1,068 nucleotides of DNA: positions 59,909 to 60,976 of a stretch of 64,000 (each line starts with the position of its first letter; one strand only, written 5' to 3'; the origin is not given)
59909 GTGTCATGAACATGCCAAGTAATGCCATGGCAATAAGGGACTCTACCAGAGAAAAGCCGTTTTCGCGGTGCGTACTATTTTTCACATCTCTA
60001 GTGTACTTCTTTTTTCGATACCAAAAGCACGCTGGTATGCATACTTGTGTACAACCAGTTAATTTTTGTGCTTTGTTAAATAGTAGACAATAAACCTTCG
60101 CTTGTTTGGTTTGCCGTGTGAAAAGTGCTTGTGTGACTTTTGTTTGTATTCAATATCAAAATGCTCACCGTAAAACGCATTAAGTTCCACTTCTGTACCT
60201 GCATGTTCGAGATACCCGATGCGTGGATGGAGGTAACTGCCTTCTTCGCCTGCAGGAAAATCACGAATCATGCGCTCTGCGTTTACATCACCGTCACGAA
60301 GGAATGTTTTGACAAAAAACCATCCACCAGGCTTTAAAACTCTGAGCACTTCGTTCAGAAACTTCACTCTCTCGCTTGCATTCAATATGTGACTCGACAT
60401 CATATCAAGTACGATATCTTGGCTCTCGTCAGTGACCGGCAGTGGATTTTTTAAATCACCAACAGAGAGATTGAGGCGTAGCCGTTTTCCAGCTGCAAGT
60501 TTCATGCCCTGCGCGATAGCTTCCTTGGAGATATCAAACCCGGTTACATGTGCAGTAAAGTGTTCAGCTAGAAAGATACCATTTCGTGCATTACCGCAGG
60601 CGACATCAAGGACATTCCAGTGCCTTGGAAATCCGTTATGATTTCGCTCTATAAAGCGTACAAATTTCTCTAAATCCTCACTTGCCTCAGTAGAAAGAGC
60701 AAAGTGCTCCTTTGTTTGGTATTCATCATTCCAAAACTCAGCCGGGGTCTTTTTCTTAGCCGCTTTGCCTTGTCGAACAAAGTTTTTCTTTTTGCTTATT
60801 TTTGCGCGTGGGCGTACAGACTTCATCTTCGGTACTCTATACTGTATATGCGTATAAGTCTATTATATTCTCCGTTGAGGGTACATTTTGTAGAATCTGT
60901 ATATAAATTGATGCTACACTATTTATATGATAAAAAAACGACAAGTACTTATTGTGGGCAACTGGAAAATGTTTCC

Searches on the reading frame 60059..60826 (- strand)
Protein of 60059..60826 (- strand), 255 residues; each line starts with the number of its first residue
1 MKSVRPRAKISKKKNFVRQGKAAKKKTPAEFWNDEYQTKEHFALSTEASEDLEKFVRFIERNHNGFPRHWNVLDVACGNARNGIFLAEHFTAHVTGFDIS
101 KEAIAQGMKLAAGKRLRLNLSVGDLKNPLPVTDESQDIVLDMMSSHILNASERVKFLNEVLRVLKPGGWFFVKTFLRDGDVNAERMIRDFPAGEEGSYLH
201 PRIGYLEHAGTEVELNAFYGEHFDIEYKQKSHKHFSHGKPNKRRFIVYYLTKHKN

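Call 71: search_protein_families(library=pfam, proteins=[window:60059-60826:-], max_evalue=0.01)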
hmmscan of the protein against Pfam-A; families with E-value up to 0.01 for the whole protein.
window:60059-60826:- (255 aa): 9 families
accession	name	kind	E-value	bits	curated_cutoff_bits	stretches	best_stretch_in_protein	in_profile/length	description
PF13649.12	Methyltransf_25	-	2.6e-20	73.3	27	1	72-168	1-97/97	Methyltransferase domain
PF13847.12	Methyltransf_31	-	6.3e-17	62.1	27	1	71-176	6-113/145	Methyltransferase domain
PF08241.18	Methyltransf_11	-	9e-17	61.9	21.2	1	73-172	1-95/95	Methyltransferase domain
PF08242.18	Methyltransf_12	-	1.3e-10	42.3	30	1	73-170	1-98/98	Methyltransferase domain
PF01209.24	Ubie_methyltran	-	2.3e-09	37.4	20.1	1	67-173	46-152/233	ubiE/COQ5 methyltransferase family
PF13489.12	Methyltransf_23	-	6.7e-08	32.9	27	1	57-189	11-131/164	Methyltransferase domain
PF05148.21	Methyltransf_8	-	7.3e-05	23.2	27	1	68-172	72-156/219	Hypothetical methyltransferase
PF03848.20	TehB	-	0.00033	20.6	20.4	1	71-174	33-134/193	Tellurite resistance protein TehB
PF02353.26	CMAS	-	0.0083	15.9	27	1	71-178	65-170/273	Mycolic acid cyclopropane synthetase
